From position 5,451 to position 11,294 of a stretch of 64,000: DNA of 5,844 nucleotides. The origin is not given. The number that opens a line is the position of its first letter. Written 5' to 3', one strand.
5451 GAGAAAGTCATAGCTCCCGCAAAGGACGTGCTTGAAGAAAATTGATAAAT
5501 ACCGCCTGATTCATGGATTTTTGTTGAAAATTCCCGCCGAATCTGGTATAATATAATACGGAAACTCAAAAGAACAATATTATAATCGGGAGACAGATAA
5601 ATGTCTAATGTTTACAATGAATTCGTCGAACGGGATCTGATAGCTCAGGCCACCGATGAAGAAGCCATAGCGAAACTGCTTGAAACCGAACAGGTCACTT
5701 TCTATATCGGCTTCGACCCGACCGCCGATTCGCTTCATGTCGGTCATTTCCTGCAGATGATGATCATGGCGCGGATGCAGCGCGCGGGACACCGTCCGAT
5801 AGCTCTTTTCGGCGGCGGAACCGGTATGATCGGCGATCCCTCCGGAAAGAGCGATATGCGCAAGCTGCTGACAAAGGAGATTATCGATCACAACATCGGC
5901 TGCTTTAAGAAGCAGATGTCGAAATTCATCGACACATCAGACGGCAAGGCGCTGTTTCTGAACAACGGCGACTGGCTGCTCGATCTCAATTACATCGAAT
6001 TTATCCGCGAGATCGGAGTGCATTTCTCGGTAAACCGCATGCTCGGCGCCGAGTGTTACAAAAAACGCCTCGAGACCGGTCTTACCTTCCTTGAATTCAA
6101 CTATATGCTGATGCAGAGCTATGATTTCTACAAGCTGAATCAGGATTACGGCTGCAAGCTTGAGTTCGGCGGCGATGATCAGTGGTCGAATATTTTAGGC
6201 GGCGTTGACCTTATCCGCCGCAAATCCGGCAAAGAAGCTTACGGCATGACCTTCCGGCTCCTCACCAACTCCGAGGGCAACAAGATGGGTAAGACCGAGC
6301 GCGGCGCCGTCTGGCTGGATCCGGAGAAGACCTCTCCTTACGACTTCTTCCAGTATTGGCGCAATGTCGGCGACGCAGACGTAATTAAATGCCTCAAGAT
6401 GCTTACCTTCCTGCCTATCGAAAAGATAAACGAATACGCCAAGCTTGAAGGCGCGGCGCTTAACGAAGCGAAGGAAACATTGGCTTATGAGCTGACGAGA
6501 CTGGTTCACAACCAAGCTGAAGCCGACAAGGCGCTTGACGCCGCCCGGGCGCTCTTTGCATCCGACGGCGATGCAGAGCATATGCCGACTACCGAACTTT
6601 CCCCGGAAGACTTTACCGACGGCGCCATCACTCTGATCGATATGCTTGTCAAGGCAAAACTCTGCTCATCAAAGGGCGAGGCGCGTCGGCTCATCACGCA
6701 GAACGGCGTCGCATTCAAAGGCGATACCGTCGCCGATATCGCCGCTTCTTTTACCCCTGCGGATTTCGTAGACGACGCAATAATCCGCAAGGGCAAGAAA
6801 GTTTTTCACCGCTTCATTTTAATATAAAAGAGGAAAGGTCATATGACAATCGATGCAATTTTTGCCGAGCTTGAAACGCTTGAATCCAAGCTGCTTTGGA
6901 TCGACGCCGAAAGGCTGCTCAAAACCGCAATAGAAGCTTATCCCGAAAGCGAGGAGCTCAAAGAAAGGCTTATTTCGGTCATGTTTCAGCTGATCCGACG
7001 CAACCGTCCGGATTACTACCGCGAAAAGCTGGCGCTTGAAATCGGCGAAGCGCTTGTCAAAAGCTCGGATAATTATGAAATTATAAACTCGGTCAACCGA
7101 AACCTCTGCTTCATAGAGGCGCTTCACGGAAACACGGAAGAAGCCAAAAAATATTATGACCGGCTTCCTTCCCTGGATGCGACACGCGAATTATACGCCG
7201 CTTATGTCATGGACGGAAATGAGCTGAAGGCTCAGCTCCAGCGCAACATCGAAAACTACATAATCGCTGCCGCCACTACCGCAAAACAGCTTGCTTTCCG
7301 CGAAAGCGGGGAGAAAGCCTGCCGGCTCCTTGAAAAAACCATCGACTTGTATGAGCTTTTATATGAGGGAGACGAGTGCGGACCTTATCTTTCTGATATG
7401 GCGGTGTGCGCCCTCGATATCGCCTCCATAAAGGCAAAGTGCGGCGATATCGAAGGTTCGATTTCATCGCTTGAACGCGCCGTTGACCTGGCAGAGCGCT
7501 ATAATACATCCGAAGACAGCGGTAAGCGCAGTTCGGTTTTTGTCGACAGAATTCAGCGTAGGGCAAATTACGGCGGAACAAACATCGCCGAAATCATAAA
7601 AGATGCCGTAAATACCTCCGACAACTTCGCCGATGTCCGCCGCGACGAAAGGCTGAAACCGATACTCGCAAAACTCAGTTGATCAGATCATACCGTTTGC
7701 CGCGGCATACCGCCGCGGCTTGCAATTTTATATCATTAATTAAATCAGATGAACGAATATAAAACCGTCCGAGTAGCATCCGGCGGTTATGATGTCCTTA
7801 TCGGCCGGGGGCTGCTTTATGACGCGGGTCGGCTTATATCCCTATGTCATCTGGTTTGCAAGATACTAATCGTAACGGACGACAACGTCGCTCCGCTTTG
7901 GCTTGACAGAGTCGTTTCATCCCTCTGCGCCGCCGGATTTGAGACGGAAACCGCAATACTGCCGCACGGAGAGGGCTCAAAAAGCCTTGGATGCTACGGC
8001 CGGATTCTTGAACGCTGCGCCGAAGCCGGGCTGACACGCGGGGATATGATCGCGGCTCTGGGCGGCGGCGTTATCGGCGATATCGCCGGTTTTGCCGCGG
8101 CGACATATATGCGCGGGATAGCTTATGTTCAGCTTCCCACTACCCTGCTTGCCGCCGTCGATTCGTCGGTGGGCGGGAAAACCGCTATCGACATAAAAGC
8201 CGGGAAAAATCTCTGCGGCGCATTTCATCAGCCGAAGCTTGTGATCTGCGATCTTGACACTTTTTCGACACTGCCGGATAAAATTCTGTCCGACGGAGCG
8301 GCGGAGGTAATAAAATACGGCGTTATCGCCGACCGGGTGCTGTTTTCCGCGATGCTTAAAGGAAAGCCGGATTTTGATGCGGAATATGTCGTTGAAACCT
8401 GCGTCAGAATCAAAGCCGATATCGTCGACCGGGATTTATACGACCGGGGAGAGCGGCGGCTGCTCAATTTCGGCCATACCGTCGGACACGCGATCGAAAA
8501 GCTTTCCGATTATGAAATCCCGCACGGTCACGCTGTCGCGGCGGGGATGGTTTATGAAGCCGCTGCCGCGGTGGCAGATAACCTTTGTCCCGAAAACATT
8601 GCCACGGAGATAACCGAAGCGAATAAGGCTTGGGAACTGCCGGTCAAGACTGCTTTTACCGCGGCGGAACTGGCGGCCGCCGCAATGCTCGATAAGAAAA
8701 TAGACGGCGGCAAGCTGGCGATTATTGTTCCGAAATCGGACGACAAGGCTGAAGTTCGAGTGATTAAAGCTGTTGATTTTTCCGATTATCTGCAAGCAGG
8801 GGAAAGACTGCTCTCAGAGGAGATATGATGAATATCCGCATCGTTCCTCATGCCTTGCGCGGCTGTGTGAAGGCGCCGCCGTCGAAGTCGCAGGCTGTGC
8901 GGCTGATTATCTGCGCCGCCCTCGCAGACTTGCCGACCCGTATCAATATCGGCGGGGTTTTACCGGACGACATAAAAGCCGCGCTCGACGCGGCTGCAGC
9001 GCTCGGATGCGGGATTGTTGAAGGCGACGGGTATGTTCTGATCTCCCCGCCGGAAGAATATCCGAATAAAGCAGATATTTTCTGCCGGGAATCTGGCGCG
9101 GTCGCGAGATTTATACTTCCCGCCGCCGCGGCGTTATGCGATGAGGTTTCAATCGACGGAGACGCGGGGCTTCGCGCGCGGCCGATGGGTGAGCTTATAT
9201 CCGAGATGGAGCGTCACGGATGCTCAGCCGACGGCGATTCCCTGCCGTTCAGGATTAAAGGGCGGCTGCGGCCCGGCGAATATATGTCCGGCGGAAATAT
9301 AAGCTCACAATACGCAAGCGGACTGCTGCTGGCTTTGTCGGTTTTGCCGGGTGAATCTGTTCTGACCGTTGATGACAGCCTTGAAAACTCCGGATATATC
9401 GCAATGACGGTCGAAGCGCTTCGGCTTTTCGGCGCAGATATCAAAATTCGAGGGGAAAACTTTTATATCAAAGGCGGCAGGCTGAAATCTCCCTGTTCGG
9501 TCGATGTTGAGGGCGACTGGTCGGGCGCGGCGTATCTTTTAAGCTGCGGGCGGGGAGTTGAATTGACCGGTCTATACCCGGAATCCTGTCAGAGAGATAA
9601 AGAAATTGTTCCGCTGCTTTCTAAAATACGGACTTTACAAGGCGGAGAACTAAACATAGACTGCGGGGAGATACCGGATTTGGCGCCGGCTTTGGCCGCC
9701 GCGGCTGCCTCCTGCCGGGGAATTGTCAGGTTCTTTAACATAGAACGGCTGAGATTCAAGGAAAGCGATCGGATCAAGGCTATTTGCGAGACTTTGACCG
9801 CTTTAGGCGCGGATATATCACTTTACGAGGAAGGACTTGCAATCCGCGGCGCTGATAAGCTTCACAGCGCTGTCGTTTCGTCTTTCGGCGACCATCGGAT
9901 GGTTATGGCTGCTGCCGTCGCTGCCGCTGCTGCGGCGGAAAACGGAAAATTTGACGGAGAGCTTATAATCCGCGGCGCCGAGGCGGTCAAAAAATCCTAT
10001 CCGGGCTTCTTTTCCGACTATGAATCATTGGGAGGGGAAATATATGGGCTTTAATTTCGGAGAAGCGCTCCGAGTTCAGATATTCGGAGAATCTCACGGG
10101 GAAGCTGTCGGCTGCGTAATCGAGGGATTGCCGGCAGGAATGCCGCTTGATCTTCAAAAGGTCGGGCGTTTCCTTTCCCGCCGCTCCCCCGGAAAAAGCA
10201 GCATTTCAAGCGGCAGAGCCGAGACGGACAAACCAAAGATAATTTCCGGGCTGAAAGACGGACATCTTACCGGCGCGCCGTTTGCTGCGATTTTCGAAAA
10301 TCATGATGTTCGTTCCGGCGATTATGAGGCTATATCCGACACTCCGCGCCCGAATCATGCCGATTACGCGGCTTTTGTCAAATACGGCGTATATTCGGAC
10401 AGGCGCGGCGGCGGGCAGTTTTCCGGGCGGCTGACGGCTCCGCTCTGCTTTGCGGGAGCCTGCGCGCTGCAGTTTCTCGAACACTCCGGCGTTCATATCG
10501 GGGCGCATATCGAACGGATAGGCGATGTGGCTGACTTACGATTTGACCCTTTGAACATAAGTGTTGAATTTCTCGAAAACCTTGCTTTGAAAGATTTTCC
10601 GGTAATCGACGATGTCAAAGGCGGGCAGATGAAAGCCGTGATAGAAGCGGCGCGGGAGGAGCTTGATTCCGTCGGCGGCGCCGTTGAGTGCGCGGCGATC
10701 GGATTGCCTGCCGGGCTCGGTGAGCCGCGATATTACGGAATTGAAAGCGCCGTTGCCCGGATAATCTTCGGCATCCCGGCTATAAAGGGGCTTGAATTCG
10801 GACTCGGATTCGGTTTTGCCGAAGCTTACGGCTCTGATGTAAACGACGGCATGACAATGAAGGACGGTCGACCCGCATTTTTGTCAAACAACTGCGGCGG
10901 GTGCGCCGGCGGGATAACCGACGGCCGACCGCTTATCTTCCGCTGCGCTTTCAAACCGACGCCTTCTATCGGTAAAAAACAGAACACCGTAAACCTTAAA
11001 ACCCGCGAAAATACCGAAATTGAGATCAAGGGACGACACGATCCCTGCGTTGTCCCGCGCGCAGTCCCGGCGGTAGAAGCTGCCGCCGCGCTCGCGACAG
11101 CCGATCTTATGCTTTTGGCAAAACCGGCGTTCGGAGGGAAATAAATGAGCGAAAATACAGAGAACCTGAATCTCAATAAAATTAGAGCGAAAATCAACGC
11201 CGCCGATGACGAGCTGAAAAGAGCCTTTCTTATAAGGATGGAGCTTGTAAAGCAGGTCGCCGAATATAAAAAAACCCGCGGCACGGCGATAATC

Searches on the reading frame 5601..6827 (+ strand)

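Call 30: search_protein_families(library=pfam, proteins=[window:5601-6827:+], max_evalue=0.001)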
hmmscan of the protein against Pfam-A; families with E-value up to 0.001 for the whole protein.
window:5601-6827:+ (408 aa): 2 families
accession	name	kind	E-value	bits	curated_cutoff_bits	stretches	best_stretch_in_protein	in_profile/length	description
PF00579.31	tRNA-synt_1b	-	3.6e-81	273.1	21.1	1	29-319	3-291/292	tRNA synthetases class I (W and Y)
PF22421.1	SYY_C-terminal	-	2.2e-12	47.1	27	1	326-403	7-81/83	Tyrosine--tRNA ligase SYY-like C-terminal domain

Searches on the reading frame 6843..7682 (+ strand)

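Call 30: search_protein_families(library=pfam, proteins=[window:6843-7682:+], max_evalue=0.001)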
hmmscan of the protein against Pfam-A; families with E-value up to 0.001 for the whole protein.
window:6843-7682:+ (279 aa): 2 families
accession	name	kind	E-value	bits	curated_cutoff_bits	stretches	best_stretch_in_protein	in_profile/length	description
PF13424.12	TPR_12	-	4.8e-05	23.9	30.1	0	189-221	4-37/77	Tetratricopeptide repeat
PF13181.12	TPR_8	-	0.00075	19.9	25.7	0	193-218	7-32/34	Tetratricopeptide repeat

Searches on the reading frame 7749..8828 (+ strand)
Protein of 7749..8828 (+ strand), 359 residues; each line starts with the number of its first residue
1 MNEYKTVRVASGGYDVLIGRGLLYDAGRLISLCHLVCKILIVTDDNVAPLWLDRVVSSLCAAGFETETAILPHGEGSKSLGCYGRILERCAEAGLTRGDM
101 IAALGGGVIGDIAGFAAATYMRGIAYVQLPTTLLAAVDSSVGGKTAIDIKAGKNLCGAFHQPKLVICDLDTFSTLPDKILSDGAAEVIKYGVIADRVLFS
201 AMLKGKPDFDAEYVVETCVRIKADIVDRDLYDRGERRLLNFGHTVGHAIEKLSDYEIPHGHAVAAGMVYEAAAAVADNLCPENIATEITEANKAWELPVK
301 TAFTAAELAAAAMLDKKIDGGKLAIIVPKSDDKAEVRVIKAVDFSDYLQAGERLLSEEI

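Call 30: search_protein_families(library=pfam, proteins=[window:7749-8828:+], max_evalue=0.001)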
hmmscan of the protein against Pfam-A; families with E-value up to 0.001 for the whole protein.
window:7749-8828:+ (359 aa): 4 families
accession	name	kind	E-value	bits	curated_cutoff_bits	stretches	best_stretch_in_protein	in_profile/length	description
PF01761.26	DHQ_synthase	-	1e-43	148.1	24.2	1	70-179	3-112/115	3-dehydroquinate synthase N-terminal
PF24621.2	DHQS_C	-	4.2e-37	127.7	27.6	1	183-317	1-143/144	3-dehydroquinate synthase C-terminal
PF13685.12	Fe-ADH_2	-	6.1e-07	30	28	1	18-133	2-108/149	Iron-containing alcohol dehydrogenase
PF00465.25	Fe-ADH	-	3.9e-06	27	31.3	1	16-149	4-145/168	Iron-containing alcohol dehydrogenase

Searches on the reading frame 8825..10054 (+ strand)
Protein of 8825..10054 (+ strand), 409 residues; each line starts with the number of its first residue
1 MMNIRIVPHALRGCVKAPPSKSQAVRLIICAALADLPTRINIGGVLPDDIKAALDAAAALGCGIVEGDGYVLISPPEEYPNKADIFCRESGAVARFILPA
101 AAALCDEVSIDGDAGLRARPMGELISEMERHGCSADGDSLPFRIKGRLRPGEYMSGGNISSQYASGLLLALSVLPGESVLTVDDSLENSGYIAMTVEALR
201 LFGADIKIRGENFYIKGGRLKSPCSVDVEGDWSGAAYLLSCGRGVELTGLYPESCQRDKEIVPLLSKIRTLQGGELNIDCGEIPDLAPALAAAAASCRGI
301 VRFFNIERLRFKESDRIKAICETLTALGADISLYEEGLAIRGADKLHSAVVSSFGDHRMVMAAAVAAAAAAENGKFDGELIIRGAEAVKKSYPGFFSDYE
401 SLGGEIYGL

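Call 30: search_protein_families(library=pfam, proteins=[window:8825-10054:+], max_evalue=0.001)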
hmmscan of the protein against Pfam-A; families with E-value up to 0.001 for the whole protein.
window:8825-10054:+ (409 aa): 1 family
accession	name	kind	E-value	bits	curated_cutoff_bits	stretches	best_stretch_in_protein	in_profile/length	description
PF00275.25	EPSP_synthase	-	1.4e-62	212.2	22.8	1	9-397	5-415/417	EPSP synthase (3-phosphoshikimate 1-carboxyvinyltransferase)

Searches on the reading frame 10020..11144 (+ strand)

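Call 30: search_protein_families(library=pfam, proteins=[window:10020-11144:+], max_evalue=0.001)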
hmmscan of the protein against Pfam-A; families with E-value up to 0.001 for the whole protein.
window:10020-11144:+ (374 aa): 1 family
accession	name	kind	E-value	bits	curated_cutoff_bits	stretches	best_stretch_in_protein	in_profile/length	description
PF01264.26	Chorismate_synt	-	5.7e-115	384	27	1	17-365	1-327/327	Chorismate synthase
